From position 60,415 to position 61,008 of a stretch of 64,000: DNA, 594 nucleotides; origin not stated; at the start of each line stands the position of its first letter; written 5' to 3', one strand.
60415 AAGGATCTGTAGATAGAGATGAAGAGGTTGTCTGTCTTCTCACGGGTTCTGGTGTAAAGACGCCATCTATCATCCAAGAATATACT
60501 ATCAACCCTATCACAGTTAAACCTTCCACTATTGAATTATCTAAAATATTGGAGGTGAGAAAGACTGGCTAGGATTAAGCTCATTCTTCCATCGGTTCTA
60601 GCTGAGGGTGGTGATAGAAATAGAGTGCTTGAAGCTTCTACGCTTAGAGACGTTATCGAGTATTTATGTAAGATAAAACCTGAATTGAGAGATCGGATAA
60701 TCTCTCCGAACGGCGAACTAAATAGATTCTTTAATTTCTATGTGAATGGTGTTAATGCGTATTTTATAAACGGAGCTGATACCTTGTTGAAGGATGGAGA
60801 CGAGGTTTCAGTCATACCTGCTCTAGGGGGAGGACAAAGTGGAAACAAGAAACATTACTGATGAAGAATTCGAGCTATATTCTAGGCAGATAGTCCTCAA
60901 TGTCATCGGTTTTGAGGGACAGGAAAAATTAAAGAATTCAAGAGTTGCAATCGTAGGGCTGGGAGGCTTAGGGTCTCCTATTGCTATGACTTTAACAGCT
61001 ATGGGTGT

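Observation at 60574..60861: CysO-like ubiquitin-fold carrier ends GGG-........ instead of a free Gly-Gly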

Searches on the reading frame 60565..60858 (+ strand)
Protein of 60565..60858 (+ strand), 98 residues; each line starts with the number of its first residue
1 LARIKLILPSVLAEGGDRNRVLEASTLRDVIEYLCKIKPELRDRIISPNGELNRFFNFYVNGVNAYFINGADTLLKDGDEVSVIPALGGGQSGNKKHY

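Call 5: search_protein_families(library=pfam, proteins=[window:60574-60858:+], max_evalue=0.01)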
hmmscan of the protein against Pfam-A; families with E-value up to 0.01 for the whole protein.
window:60574-60858:+ (95 aa): 1 family
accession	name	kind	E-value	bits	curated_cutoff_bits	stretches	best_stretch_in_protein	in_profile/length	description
PF02597.26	ThiS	-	2.9e-12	47.4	22.5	1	17-87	17-76/76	ThiS family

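Call 7: find_homologous_proteins(query=window:60574-60858:+, max_evalue=0.001)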
Query window:60574-60858:+ (95 aa): 8 proteins with E <= 0.001 among 10 candidates.
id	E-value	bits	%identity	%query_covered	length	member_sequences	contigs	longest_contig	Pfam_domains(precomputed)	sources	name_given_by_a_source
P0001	2.4e-44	167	99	82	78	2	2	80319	PF02597.27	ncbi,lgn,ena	-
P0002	4.3e-41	157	73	98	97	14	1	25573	PF02597.27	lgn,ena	-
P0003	3.3e-38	147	76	92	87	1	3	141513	PF02597.27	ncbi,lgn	ncbi:MAG: MoaD/ThiS family protein [Candidatus Caldarchaeales archaeon]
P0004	4.1e-38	147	78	92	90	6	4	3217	PF02597.27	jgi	-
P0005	2.9e-37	144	79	92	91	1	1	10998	PF02597.27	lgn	-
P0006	1.1e-35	139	71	92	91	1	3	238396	PF02597.27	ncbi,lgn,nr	ncbi:MAG: MoaD/ThiS family protein [Aigarchaeota archaeon]|nr:MoaD/ThiS family protein [Aigarchaeota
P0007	1.5e-34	136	82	83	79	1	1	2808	PF02597.27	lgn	-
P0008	1.0e-33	133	69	92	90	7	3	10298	PF02597.27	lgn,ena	-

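Call 8: search_protein_families(library=ncbifam, proteins=[window:60574-60858:+], max_evalue=0.001)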
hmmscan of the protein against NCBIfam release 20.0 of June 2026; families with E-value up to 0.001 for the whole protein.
window:60574-60858:+ (95 aa): 2 families
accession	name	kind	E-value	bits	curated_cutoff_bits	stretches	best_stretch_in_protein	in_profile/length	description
NF041918.1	SAMP1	equivalog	5.3e-12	46.1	60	1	18-87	22-91/91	ubiquitin-like small modifier protein 1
TIGR01687.1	moaD_arch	subfamily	5.8e-09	36.3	49.5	1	20-87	21-88/88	MoaD family protein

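Call 11: find_encoding_contigs(protein=P0002, flank=8000, max_places=3)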
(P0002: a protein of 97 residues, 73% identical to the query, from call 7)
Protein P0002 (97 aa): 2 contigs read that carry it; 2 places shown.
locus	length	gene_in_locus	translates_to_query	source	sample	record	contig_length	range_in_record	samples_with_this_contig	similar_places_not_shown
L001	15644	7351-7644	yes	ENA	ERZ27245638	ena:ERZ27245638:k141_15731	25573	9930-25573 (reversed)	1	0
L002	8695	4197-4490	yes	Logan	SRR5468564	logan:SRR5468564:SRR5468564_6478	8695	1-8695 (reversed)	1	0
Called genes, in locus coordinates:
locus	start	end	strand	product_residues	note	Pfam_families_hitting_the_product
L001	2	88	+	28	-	?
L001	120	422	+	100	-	-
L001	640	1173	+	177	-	-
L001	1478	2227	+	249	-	-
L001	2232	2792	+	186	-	PF01209:Ubie_methyltran, PF13489:Methyltransf_23, PF01135:PCMT, PF01189:Methyltr_RsmB-F (weak), PF13847:Methyltransf_31, PF08241:Methyltransf_11, PF08242:Methyltransf_12, PF13649:Methyltransf_25, +5 more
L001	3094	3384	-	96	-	PF01206:TusA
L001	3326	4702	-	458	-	PF03460:NIR_SIR_ferr, PF01077:NIR_SIR, PF03460:NIR_SIR_ferr, PF01077:NIR_SIR (weak)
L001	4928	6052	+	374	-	PF00291:PALP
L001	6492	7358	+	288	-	PF00291:PALP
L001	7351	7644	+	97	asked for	PF02597:ThiS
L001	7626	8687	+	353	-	PF00899:ThiF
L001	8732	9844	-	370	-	-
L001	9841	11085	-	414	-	PF01555:N6_N4_Mtase (weak), PF01170:UPF0020 (faint), PF01555:N6_N4_Mtase (weak)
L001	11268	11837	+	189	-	PF00156:Pribosyltran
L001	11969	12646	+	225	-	-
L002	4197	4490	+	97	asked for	PF02597:ThiS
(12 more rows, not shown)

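Call 12: find_encoding_contigs(protein=P0003, flank=8000, max_places=3)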
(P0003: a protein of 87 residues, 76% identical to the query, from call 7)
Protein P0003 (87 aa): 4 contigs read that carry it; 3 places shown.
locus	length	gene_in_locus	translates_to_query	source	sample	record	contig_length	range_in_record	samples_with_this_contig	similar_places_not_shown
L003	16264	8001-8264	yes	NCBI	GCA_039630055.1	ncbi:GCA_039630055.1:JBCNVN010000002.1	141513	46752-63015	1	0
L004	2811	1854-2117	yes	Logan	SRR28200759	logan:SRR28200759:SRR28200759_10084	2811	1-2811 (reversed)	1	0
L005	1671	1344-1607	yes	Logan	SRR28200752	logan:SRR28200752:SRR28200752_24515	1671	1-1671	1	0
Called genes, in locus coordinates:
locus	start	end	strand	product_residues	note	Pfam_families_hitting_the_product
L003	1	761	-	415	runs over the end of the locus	PF00266:Aminotran_5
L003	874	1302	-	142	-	-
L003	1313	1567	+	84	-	-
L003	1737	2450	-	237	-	-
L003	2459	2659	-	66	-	PF04945:YHS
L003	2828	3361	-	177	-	-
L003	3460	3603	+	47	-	PF04945:YHS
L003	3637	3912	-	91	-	PF01206:TusA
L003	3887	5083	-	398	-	PF01077:NIR_SIR, PF03460:NIR_SIR_ferr, PF01077:NIR_SIR (weak)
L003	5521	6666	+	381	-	PF00291:PALP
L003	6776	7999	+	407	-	PF00291:PALP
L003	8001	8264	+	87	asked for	PF02597:ThiS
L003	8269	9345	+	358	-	PF00899:ThiF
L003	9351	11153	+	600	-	PF02730:AFOR_N, PF01314:AFOR_C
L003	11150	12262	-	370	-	-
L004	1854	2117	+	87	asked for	PF02597:ThiS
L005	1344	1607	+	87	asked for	PF02597:ThiS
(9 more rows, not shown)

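Call 13: find_encoding_contigs(protein=P0006, flank=8000, max_places=3)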
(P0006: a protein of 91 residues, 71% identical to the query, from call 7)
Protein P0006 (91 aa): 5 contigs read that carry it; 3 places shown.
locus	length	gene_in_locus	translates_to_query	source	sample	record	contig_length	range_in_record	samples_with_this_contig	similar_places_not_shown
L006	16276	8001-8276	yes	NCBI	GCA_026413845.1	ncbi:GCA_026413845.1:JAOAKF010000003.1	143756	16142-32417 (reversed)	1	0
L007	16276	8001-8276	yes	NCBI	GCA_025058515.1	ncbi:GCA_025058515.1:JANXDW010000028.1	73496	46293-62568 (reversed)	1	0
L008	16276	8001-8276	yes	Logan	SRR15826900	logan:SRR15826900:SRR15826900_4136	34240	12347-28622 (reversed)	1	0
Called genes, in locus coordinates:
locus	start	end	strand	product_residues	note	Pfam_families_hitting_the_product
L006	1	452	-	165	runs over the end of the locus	PF01592:NifU_N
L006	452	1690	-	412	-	PF00155:Aminotran_1_2 (weak), PF00266:Aminotran_5, PF01212:Beta_elim_lyase (weak)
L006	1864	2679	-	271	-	-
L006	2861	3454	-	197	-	-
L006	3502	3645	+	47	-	PF04945:YHS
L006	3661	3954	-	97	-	PF01206:TusA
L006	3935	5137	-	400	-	PF01077:NIR_SIR, PF03460:NIR_SIR_ferr, PF01077:NIR_SIR (weak)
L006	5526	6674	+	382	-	PF00291:PALP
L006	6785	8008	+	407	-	PF00291:PALP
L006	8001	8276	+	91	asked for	PF02597:ThiS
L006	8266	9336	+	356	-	PF00899:ThiF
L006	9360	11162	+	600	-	PF02730:AFOR_N, PF01314:AFOR_C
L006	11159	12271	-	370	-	-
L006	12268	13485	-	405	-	PF01555:N6_N4_Mtase (weak), PF01170:UPF0020 (faint), PF01555:N6_N4_Mtase (weak)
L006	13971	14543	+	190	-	PF00156:Pribosyltran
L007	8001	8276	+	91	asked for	PF02597:ThiS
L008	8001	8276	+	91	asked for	PF02597:ThiS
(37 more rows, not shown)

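Call 14: find_encoding_contigs(protein=P0004, flank=8000, max_places=2)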
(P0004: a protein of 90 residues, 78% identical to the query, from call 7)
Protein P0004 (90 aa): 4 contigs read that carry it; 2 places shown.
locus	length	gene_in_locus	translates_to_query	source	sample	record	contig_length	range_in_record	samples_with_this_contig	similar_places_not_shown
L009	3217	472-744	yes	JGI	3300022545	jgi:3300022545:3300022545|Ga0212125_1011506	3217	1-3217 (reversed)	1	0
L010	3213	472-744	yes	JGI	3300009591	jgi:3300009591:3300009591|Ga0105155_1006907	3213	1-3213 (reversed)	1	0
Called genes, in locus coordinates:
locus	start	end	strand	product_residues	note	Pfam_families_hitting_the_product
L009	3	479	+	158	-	?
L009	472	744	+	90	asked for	PF02597:ThiS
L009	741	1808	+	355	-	PF00899:ThiF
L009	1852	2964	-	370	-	-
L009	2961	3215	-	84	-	?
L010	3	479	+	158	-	?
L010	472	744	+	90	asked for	PF02597:ThiS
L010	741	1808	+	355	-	PF00899:ThiF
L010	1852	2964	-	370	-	-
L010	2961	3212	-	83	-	?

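Call 15: find_encoding_contigs(protein=P0005, flank=8000, max_places=2)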
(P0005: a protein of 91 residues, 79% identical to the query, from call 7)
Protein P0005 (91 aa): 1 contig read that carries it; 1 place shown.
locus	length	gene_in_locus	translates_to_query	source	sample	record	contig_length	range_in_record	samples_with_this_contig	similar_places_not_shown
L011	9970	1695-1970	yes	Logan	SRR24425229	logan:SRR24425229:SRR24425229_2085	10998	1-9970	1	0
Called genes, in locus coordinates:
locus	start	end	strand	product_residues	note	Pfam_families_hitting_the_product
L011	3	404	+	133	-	?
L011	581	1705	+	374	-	PF00291:PALP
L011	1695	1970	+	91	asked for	PF02597:ThiS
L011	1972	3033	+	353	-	PF00899:ThiF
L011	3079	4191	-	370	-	-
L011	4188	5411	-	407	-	PF01555:N6_N4_Mtase (weak), PF01170:UPF0020 (faint), PF01555:N6_N4_Mtase (weak)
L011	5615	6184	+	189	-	PF00156:Pribosyltran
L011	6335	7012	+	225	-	-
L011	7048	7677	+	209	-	PF03483:B3_4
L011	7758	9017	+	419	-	PF03853:YjeF_N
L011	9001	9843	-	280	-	-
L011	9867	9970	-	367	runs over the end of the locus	PF06745:ATPase (weak), PF14890:Intein_splicing, PF06745:ATPase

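Call 16: find_encoding_contigs(protein=P0007, flank=8000, max_places=2)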
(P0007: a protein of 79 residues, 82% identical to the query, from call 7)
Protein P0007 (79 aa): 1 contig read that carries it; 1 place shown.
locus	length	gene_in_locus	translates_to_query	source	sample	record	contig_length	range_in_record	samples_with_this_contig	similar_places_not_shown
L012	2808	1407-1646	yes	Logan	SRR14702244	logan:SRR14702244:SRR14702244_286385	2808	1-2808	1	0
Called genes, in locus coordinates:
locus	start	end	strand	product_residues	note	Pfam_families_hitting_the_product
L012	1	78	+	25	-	?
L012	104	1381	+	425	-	PF00291:PALP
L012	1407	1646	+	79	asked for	PF02597:ThiS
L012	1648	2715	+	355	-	PF00899:ThiF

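Call 17: find_encoding_contigs(protein=P0008, flank=8000, max_places=2)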
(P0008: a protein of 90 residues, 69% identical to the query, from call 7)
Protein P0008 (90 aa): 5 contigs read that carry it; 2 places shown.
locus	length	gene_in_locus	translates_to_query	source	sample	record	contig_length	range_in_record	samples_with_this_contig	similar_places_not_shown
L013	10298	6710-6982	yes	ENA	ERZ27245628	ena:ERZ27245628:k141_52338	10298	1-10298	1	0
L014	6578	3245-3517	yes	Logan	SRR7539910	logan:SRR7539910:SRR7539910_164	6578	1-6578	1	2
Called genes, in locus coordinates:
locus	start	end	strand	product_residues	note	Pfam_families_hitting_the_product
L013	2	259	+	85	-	?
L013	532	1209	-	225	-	-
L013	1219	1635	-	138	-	-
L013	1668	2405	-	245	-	-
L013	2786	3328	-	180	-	-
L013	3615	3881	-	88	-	PF01206:TusA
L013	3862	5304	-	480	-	PF03460:NIR_SIR_ferr, PF01077:NIR_SIR, PF03460:NIR_SIR_ferr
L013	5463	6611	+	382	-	PF00291:PALP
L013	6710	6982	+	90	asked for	PF02597:ThiS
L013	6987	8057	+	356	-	PF00899:ThiF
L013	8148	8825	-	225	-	PF00696:AA_kinase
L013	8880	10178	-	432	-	PF00009:GTP_EFTU, PF03144:GTP_EFTU_D2, PF03143:GTP_EFTU_D3, PF22594:GTP-eEF1A_C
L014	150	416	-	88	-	PF01206:TusA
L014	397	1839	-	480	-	PF03460:NIR_SIR_ferr, PF01077:NIR_SIR, PF03460:NIR_SIR_ferr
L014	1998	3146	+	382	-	PF00291:PALP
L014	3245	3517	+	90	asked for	PF02597:ThiS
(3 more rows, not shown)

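Call 18: find_encoding_contigs(protein=P0001, flank=10000, max_places=3)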
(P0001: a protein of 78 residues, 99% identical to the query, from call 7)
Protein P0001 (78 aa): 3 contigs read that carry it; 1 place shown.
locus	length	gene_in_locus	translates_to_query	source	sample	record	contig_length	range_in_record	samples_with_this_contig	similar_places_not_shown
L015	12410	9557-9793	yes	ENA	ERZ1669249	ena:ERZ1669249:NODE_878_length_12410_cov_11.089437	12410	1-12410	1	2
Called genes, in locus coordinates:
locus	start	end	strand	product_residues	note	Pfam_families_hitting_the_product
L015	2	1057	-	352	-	?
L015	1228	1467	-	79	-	-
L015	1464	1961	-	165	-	PF01592:NifU_N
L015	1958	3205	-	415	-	PF00266:Aminotran_5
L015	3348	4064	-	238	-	-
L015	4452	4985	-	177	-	-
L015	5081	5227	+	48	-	PF04945:YHS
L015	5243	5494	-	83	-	PF01206:TusA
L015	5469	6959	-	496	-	PF03460:NIR_SIR_ferr, PF01077:NIR_SIR, PF03460:NIR_SIR_ferr, PF01077:NIR_SIR (weak)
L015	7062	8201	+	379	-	PF00291:PALP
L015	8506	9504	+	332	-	PF00291:PALP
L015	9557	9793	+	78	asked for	PF02597:ThiS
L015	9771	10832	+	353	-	PF00899:ThiF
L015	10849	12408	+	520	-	?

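Call 43: search_solved_structures(query=window:60565-60858:+, max_evalue=1, show_alignments=3)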
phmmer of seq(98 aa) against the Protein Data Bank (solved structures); distinct sequences matched with E-value up to 1: 20.
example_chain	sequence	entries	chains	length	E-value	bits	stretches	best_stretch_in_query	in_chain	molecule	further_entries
3dwg_C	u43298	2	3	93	4.7e-09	39.6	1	6-90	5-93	9.5 kDa culture filtrate antigen cfp10A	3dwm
4n6e_B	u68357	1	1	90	3.6e-08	36.8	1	6-90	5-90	ThiS/MoaD family protein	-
2l52_A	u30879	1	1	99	6.8e-05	26.3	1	55-90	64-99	METHANOSARCINA ACETIVORANS SAMP1 HOMOLOG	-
2m19_A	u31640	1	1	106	0.00019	24.8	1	20-90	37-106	Molybdopterin converting factor subunit 1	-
2l83_A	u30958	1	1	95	0.0052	20.2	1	24-97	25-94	Small archaeal modifier protein 1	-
1vjk_A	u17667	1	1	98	0.015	18.7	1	21-90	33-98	molybdopterin converting factor, subunit 1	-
2k9x_A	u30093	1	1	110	0.017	18.6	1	39-97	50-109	Uncharacterized protein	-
2g1e_A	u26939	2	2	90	0.018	18.5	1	32-90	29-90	hypothetical protein Ta0895 | Putative uncharacterized protein Ta0895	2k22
1v8c_A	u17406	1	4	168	0.018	18.5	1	21-90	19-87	MoaD related protein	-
3po0_A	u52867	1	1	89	0.038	17.5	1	24-90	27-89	Small archaeal modifier protein 1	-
4hro_A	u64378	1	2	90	0.038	17.5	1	24-90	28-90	Small archaeal modifier protein 1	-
3rpf_C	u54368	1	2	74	0.067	16.7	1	45-90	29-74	Molybdopterin converting factor, subunit 1 (MoaD)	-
6pzt_B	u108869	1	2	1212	0.6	13.6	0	57-98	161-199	Solute carrier family 12 member 2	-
9c0e_A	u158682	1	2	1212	0.6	13.6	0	57-98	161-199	Solute carrier family 12 member 2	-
7s1x_B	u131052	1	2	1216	0.6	13.6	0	57-98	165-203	Solute carrier family 12 member 2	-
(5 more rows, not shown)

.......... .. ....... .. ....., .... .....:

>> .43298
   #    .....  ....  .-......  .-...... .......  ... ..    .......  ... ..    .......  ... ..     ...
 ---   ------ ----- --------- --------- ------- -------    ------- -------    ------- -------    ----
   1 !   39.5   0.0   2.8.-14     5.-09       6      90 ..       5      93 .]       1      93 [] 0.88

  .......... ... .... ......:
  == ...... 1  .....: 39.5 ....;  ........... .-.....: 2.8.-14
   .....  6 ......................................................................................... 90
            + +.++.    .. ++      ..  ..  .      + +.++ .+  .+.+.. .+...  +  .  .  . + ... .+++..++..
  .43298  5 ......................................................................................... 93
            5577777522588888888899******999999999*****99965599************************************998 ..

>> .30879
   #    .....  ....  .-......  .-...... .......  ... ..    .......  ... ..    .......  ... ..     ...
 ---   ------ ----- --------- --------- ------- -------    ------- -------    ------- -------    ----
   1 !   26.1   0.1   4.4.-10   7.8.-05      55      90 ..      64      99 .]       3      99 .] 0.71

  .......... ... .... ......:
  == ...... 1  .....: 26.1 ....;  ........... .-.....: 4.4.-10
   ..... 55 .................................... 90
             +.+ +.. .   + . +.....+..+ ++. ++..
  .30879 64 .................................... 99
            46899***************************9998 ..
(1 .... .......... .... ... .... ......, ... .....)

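Call 54: search_protein_representatives(alignment_id=A1)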
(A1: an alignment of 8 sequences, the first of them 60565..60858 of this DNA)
Query: 8 sequences, 90 profile positions. Proteins with E-value up to 0.001 (for the whole library): 2602; up to 1e-10: 129; up to 1e-30: 1. The best 150 are listed.
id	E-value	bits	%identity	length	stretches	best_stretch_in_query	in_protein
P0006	3.8e-47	174.3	-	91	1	1-90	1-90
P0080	8.2e-29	115.6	-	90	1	1-90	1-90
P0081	3.5e-26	107.1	-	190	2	19-90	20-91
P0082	3.7e-20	87.8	-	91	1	1-90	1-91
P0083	1.0e-19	86.4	-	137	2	26-90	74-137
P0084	1.3e-19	86.1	-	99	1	1-90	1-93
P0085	1.4e-18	82.8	-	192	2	23-90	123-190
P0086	6.3e-17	77.5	-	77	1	19-90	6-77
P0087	7.3e-17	77.3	-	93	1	1-90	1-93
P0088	3.3e-16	75.2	-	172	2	21-90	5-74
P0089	1.4e-15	73.1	-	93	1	1-90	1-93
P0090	5.4e-15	71.3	-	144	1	13-90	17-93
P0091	2.0e-14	69.5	-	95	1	4-90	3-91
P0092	2.7e-14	69.0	-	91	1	4-90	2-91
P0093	3.1e-14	68.9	-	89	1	24-90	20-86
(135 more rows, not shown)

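Call 68: predict_structure(alignment_id=A1)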
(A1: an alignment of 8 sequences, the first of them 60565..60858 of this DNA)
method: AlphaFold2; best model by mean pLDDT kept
length: 98 residues; sequences in the alignment: 8
mean_pLDDT: 86.7   pTM: 0.78
mean pLDDT of the five models: 86.7, 83.6, 82.6, 79.7, 79.1
residues with pLDDT >= 90: 67; 70-90: 19; 50-70: 2; < 50: 10
segments of 3 or more residues with pLDDT < 50: 89-98
pLDDT, mean of each block of 10 residues (from residue 1): 94 85 97 93 91 92 94 97 76 37
secondary structure, 60 per line:
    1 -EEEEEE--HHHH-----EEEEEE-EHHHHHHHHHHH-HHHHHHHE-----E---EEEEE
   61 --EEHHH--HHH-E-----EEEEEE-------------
elements in order: E2-7 H10-13 E19-24 H27-37 H39-45 E56-60 E80-85
